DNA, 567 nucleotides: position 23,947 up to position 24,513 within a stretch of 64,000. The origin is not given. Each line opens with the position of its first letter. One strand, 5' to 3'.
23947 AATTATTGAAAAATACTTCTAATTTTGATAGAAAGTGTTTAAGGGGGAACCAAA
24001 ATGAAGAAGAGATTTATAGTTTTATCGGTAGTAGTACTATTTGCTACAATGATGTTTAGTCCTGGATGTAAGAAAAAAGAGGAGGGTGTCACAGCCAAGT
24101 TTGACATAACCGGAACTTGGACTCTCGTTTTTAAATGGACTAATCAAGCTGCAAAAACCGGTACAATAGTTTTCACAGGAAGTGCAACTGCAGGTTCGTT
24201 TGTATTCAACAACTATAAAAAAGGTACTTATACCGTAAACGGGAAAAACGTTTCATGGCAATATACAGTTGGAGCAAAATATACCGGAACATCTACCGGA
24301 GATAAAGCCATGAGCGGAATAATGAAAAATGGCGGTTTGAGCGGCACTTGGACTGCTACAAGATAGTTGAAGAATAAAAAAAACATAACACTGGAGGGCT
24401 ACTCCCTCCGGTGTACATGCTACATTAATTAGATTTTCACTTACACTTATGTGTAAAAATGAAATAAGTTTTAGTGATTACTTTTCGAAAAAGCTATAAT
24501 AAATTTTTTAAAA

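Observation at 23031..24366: Tandem array of three small Thr/Gly-rich lipoproteins with mosaic nucleotide-identity blocks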

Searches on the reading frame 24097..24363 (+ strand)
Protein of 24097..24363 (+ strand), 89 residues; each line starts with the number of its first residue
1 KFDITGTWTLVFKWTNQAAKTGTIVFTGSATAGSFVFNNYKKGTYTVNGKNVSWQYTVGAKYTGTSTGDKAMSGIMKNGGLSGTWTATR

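Call 24: search_protein_representatives(alignment_id=A4)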
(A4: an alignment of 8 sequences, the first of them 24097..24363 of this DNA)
Query: 8 sequences, 90 profile positions. Proteins with E-value up to 0.001 (for the whole library): 595; up to 1e-10: 120; up to 1e-30: 1. The best 150 are listed.
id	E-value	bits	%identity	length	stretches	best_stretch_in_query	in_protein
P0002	1.0e-32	128.7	-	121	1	1-90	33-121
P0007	1.6e-25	105.6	-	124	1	1-90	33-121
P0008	5.8e-25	103.8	-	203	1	1-90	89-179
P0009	1.7e-24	102.3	-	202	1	1-90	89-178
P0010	3.0e-22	95.1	-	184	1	1-90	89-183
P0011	4.3e-22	94.6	-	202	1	1-90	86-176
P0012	1.1e-20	90.1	-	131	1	1-90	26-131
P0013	3.0e-20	88.7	-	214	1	2-90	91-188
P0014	8.6e-20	87.3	-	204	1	2-90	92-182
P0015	2.3e-19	85.9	-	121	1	1-90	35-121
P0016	4.7e-19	84.9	-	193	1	1-90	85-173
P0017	1.3e-18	83.4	-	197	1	2-90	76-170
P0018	2.2e-18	82.7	-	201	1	1-90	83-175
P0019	8.2e-18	80.9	-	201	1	2-90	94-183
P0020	9.1e-18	80.8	-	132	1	2-90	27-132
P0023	3.2e-17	79.0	-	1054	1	3-90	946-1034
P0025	3.9e-17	78.7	-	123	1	2-90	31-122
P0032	2.3e-15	73.1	-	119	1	1-90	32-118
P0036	1.2e-14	70.8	-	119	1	1-90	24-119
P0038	1.7e-14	70.3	-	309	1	2-90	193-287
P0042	4.6e-14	68.9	-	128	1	1-90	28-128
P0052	1.3e-13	67.5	-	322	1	2-90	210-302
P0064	1.2e-12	64.4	-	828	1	2-90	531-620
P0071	1.5e-12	64.0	-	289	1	1-90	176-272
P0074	1.7e-12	63.8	-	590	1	2-90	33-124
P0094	1.2e-11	61.1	-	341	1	2-77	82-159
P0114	5.0e-11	59.2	-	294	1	2-90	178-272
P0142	3.4e-10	56.5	-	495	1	2-90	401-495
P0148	4.8e-10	56.0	-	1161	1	6-90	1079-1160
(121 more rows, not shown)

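Call 25: predict_structure(alignment_id=A4)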
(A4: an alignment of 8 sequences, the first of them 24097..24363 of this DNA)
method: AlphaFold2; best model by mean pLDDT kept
length: 89 residues; sequences in the alignment: 8
mean_pLDDT: 95.5   pTM: 0.83
mean pLDDT of the five models: 95.5, 95.4, 95.2, 95.0, 94.9
residues with pLDDT >= 90: 82; 70-90: 6; 50-70: 1; < 50: 0
segments of 3 or more residues with pLDDT < 50: none
pLDDT, mean of each block of 10 residues (from residue 1): 92 97 97 96 96 95 93 96 97
secondary structure, 60 per line:
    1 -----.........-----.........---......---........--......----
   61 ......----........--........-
elements in order: E6-14 E20-28 E32-37 E41-48 E51-56 E61-66 E71-78 E81-88

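Call 31: fold_search(model_id=the predicted structure, library=pdb)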
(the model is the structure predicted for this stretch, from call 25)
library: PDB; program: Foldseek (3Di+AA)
matches with E <= 10: 1038; with E <= 0.001: 2
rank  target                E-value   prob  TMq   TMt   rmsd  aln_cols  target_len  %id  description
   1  6czg_A                4.9e-04  1.00  0.74  0.59   2.9       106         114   15  Structure of a redesigned beta barrel, b11L5F_LGL (released 2018-09-19)
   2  6d0t_A                7.8e-04  1.00  0.70  0.58   4.0       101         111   17  De novo design of a fluorescence-activating beta barrel - BB1 (released 2018-09-19)
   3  6d0t_B                1.3e-03  1.00  0.69  0.58   3.1       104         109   17  De novo design of a fluorescence-activating beta barrel - BB1 (released 2018-09-19)
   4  8ah9                  1.5e-03  1.00  0.69  0.55   4.5       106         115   14  De novo retro-aldolase RAbetaB-16.1 (released 2023-08-16)
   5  6ohh_A                1.7e-03  1.00  0.74  0.54   4.3       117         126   14  Structure of EF1p2_mFAP2b bound to DFHBI (released 2020-04-08)
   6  6czi_A                2.0e-03  1.00  0.72  0.60   4.3       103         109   16  Structure of a redesigned beta barrel, mFAP1, bound to DFHBI (released 2018-09-19)
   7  6ohh_B                2.4e-03  1.00  0.72  0.52   3.7       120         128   14  Structure of EF1p2_mFAP2b bound to DFHBI (released 2020-04-08)
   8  6czh_B                2.4e-03  1.00  0.70  0.59   3.1       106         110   16  Structure of a redesigned beta barrel, mFAP0, bound to DFHBI (released 2018-09-19)
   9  6czh_A                3.0e-03  1.00  0.69  0.60   3.1       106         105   16  Structure of a redesigned beta barrel, mFAP0, bound to DFHBI (released 2018-09-19)
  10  6czj_A                3.7e-03  1.00  0.76  0.64   3.9       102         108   18  Structure of a redesigned beta barrel, b10 (released 2018-09-19)
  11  7n34                  3.9e-03  1.00  0.72  0.61   3.8       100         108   16  Structure of Yersinia aleksiciae Cap15 cyclic dinucleotide receptor, crystal form 1 (released 2021-11-17)
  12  6czj_B                3.9e-03  1.00  0.71  0.60   4.3       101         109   18  Structure of a redesigned beta barrel, b10 (released 2018-09-19)
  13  5o1r_B                3.9e-03  1.00  0.58  0.48   4.8       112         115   11  human Fab 5H2 bound to NHBA-C3 from Neisseria meningitidis serogroup B (released 2018-05-30)
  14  7n35_B                4.8e-03  1.00  0.72  0.63   3.7        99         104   17  Structure of Yersinia aleksiciae Cap15 cyclic dinucleotide receptor, crystal form 2 (released 2021-11-17)
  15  6cuj_A                4.8e-03  1.00  0.61  0.40   4.5       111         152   12  Crystal structure of the C-terminal domain of neisserial heparin binding antigen (NHBA) (released 2018-09-26)
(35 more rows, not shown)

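Call 57: search_protein_families(library=pfam, proteins=[P0023, P0064, P0074, P0142, P0148, P0038, P0052, P0071, P0114, P0094], max_evalue=0.001)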
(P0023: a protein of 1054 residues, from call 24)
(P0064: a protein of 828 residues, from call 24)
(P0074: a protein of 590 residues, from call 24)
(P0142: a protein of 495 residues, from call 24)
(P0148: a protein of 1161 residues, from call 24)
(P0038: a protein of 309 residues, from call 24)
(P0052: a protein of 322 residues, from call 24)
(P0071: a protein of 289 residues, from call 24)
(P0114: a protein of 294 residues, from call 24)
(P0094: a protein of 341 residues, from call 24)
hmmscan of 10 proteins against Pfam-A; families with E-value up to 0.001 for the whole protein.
P0023 (1054 aa): 2 families
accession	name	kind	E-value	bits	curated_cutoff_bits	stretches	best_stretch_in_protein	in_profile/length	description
PF17957.7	Big_7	-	2.2e-13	51.1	24.1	1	397-434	3-42/70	Bacterial Ig domain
PF10282.15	Lactonase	-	2.5e-06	27.4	21.7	1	170-257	245-335/344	Lactonase, 7-bladed beta-propeller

P0064 (828 aa): 2 families
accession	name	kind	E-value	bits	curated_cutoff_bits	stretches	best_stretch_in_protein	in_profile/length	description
PF05547.17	Peptidase_M6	-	1.1e-21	77.8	22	1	156-368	51-285/294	Immune inhibitor A peptidase M6, catalytic domain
PF02368.24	Big_2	-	1.5e-13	50.9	22.8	1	642-706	15-79/79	Bacterial Ig-like domain (group 2)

P0074 (590 aa): 2 families
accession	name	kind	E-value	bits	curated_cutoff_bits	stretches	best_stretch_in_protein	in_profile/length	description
PF13517.12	FG-GAP_3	-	2.7e-34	118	26.9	4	262-331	1-60/61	FG-GAP-like repeat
PF01839.29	FG-GAP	-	3.4e-11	43.2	22.1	0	444-460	3-19/37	FG-GAP repeat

P0142 (495 aa): 2 families
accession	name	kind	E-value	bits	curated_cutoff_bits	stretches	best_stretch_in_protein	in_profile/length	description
PF17164.10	DUF5122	-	7.1e-15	55.4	27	0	185-214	2-30/36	Domain of unknown function (DUF5122) beta-propeller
PF05402.18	PqqD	-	1.2e-05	25.9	23.4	0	315-338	12-36/67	Coenzyme PQQ synthesis protein D (PqqD)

P0148 (1161 aa): 2 families
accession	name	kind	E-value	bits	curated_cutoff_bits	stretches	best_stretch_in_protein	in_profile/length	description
PF01364.23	Peptidase_C25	-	2.4e-56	192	23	1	329-758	1-373/374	Peptidase family C25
PF08126.16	Propeptide_C25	-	9.3e-12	44.9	22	1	155-271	56-173/205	Propeptide_C25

P0038 (309 aa): 0 families

P0052 (322 aa): 0 families

P0071 (289 aa): 0 families

P0114 (294 aa): 0 families

P0094 (341 aa): 0 families

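Call 58: search_protein_families(library=padloc, proteins=[P0008, P0009, P0013, P0038, P0071, P0012], max_evalue=1)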
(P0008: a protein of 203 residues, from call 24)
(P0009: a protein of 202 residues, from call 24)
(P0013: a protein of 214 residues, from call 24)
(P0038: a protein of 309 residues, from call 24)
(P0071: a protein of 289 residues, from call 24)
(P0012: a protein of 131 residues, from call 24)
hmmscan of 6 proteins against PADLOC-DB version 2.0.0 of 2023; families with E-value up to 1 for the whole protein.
P0008 (203 aa): 0 families

P0009 (202 aa): 0 families

P0013 (214 aa): 0 families

P0038 (309 aa): 1 family
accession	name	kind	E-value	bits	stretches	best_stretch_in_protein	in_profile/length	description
PDLC01801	CARF1--CARF_HEPN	-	0.012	12.5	1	39-138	167-263/441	-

P0071 (289 aa): 0 families

P0012 (131 aa): 0 families

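Call 59: search_solved_structures(query=P0008, max_evalue=10)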
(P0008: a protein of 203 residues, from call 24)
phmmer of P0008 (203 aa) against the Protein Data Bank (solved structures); distinct sequences matched with E-value up to 10: 6.
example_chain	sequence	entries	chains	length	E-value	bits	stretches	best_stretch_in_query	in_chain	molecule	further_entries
2bgo_A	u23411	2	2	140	0.35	13.6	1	79-149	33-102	ENDO-B1,4-MANNANASE 5C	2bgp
7xr4_A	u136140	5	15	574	0.36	13.6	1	54-116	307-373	Excitatory amino acid transporter 2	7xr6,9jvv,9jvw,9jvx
7vr7_A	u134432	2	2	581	0.37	13.5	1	54-116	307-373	Excitatory amino acid transporter 2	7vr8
2qlv_A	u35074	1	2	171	0.65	12.7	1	94-162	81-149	Carbon catabolite derepressing protein kinase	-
3t4n_A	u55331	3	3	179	0.68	12.7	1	94-169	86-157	Carbon catabolite-derepressing protein kinase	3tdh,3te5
9e78_1H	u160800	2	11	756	1.7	11.4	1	120-193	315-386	RIB72A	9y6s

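Call 62: list_cluster_members(proteins=[P0012, P0020, P0025, P0032, P0036, P0042, P0064, P0074, P0148, P0008])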
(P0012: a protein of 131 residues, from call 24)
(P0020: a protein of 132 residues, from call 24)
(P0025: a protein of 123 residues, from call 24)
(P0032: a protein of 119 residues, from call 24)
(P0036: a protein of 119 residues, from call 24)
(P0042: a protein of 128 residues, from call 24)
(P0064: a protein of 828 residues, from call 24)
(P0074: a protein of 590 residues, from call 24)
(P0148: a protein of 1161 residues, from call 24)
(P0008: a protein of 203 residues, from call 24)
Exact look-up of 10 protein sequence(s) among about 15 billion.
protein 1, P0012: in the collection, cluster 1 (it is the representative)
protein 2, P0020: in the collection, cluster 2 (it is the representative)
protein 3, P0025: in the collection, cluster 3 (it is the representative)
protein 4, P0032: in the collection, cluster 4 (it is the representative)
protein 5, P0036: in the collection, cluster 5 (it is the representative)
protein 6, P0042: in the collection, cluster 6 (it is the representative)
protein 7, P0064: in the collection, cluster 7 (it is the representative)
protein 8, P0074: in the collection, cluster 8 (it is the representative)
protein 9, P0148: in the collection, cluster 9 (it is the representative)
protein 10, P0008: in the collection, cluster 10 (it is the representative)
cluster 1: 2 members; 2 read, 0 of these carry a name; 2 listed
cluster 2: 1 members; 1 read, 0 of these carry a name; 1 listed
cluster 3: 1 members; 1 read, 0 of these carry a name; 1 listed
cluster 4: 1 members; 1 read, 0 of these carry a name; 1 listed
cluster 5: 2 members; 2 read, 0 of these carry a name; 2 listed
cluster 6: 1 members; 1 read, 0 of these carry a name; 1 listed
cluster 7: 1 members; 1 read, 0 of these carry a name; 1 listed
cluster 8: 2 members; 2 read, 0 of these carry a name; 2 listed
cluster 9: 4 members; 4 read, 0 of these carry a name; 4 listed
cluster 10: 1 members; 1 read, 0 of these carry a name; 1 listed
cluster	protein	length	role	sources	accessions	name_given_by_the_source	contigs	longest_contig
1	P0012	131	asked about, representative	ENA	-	-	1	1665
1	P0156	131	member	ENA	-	-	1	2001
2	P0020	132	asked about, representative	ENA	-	-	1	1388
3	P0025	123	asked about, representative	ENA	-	-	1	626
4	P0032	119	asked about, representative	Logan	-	-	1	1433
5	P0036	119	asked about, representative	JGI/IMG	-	-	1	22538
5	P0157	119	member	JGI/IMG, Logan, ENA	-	-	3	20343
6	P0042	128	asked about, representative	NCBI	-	-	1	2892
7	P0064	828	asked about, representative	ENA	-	-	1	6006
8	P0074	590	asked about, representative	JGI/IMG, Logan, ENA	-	-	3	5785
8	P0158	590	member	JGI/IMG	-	-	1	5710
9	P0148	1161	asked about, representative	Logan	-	-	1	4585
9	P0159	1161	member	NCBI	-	-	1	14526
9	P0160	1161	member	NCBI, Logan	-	-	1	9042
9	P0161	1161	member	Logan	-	-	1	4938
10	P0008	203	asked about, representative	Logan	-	-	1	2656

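Call 63: find_encoding_contigs(protein=P0015, flank=6000, max_places=2)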
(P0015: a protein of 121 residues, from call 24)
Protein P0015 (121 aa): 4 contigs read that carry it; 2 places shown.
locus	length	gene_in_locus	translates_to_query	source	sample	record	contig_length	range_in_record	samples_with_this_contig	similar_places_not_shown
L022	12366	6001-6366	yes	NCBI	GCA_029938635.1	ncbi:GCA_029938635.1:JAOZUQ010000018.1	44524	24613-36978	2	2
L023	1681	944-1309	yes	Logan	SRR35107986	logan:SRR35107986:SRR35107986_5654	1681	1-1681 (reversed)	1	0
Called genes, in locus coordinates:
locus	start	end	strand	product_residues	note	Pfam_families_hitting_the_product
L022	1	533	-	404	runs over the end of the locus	PF00962:A_deaminase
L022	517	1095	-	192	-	PF00156:Pribosyltran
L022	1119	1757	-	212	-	PF00485:PRK, PF13238:AAA_18 (weak)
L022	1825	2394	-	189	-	PF00265:TK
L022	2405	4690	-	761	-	PF00149:Metallophos, PF02872:5_nucleotid_C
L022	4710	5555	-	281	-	-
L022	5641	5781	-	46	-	-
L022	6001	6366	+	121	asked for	-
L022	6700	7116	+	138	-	PF13581:HATPase_c_2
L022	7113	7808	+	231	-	PF00814:TsaD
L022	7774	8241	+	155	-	PF13302:Acetyltransf_3 (weak), PF13420:Acetyltransf_4, PF00583:Acetyltransf_1, PF13673:Acetyltransf_10, PF13508:Acetyltransf_7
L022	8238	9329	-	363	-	PF00072:Response_reg, PF13487:HD_5, PF01966:HD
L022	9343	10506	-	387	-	PF00438:S-AdoMet_synt_N, PF02772:S-AdoMet_synt_M, PF02773:S-AdoMet_synt_C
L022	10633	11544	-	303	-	PF01791:DeoC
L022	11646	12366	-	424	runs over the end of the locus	PF03349:Toluene_X, PF13505:OMP_b-brl (faint)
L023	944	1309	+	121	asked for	-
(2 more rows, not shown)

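Call 64: find_encoding_contigs(protein=P0036, flank=6000, max_places=2)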
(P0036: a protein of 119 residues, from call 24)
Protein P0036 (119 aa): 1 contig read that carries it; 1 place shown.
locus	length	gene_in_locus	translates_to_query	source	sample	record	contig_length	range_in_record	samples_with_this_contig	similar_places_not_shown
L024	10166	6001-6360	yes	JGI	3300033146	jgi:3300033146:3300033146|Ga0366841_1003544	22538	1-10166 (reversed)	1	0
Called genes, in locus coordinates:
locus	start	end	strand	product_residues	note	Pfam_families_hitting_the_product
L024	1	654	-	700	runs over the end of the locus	PF17804:TSP_NTD, PF00595:PDZ, PF03572:Peptidase_S41, PF11818:DUF3340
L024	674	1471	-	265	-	PF01553:Acyltransferase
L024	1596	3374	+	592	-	PF11412:DsbD_N, PF02683:DsbD_TM, PF13386:DsbD_2, PF00085:Thioredoxin, PF13899:Thioredoxin_7, PF13098:Thioredoxin_2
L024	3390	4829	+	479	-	PF00890:FAD_binding_2 (weak), PF01134:GIDA (faint), PF01262:AlaDh_PNT_C (faint), PF01266:DAO (faint), PF07992:Pyr_redox_2, PF12831:FAD_oxidored, PF00070:Pyr_redox, PF02852:Pyr_redox_dim, +3 more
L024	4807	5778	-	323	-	PF01180:DHO_dh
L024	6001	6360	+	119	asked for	-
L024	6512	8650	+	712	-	PF09371:Tex_N, PF22706:Tex_central_region, PF16921:Tex_YqgF, PF14635:HHH_7, PF12836:HHH_3, PF17674:HHH_9, PF00575:S1, PF23459:S1_RRP5, +1 more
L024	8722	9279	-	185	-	-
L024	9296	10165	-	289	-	?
